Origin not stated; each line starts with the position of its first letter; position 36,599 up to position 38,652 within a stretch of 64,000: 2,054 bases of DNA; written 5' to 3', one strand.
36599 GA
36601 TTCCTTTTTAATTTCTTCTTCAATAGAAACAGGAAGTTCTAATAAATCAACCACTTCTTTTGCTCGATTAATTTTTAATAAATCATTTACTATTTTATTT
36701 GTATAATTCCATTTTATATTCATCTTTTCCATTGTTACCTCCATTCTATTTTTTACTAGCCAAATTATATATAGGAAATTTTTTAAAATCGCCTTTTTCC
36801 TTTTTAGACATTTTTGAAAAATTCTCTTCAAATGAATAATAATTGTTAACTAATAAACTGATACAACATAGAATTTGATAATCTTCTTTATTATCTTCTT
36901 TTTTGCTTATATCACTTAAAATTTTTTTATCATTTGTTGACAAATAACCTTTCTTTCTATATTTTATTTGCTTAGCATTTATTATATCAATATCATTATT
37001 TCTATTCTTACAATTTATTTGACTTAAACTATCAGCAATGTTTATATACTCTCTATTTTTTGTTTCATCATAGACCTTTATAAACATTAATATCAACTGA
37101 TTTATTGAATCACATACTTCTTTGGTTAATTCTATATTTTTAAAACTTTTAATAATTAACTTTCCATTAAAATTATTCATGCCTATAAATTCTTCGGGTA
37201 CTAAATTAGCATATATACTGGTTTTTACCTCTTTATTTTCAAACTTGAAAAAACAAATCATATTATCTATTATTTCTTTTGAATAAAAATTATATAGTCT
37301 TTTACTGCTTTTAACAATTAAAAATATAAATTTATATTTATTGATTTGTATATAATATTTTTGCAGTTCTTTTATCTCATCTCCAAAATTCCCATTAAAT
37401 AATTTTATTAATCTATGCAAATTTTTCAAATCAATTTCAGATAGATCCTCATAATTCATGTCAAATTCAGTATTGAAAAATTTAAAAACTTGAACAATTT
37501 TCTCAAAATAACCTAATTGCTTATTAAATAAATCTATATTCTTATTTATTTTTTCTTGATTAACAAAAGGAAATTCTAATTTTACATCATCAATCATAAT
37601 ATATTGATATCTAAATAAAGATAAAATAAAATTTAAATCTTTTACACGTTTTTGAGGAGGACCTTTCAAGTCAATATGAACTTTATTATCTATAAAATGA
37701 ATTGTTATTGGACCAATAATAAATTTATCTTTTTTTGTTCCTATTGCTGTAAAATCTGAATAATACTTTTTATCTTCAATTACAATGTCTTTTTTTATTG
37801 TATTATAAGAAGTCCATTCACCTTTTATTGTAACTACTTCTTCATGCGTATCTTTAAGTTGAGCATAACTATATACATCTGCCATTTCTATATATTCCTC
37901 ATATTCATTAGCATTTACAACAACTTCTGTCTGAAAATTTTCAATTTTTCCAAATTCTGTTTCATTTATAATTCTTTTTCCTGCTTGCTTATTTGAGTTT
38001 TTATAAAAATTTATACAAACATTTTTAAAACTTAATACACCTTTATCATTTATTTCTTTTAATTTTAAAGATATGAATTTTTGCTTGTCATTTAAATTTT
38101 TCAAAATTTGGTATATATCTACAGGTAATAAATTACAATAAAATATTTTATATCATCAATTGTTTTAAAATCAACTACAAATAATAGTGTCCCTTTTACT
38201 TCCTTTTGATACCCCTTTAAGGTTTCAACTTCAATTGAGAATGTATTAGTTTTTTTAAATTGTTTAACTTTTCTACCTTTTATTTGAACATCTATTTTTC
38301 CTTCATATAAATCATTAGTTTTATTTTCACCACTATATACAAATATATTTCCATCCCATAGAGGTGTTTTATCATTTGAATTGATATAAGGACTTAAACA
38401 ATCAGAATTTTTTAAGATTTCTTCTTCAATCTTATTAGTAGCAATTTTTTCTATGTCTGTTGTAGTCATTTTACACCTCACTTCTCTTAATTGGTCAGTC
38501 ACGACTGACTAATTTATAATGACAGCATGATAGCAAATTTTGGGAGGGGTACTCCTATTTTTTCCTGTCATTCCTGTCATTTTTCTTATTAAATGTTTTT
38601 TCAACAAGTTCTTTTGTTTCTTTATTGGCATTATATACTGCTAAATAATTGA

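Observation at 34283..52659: Composite ~18.4-kb integrative mobilizable element with two tyrosine recombinases and two relaxase types, bounded by 29-bp direct repeats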

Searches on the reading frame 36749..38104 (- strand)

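Call 10: search_protein_families(library=pfam, proteins=[window:36749-38104:-], max_evalue=0.01)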
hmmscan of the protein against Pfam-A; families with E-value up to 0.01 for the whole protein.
window:36749-38104:- (452 aa): 0 families

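Call 56: search_protein_families(library=ncbifam, proteins=[window:36749-38104:-], max_evalue=0.01)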
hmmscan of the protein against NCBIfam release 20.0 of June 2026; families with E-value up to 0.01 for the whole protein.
window:36749-38104:- (452 aa): 0 families

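Call 57: search_protein_families(library=padloc, proteins=[window:36749-38104:-], max_evalue=0.01)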
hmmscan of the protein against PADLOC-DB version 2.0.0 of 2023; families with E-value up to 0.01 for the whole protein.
window:36749-38104:- (452 aa): 0 families

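Call 58: search_protein_families(library=phrogs, proteins=[window:36749-38104:-], max_evalue=0.001)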
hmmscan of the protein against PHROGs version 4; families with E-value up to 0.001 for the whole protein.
window:36749-38104:- (452 aa): 1 family
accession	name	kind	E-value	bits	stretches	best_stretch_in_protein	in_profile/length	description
phrog_9827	-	unknown function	6.6e-31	108.7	1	2-451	125-581/584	-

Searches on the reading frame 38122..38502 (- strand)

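Call 10: search_protein_families(library=pfam, proteins=[window:38122-38502:-], max_evalue=0.01)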
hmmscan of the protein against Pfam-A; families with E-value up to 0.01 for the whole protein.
window:38122-38502:- (127 aa): 0 families

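Call 57: search_protein_families(library=padloc, proteins=[window:38122-38502:-], max_evalue=0.01)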
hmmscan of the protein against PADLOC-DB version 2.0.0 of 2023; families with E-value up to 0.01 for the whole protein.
window:38122-38502:- (127 aa): 0 families

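Call 58: search_protein_families(library=phrogs, proteins=[window:38122-38502:-], max_evalue=0.001)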
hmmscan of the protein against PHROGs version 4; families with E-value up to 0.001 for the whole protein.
window:38122-38502:- (127 aa): 1 family
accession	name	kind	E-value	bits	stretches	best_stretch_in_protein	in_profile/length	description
phrog_9827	-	unknown function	3e-21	76.9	1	11-122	2-112/584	-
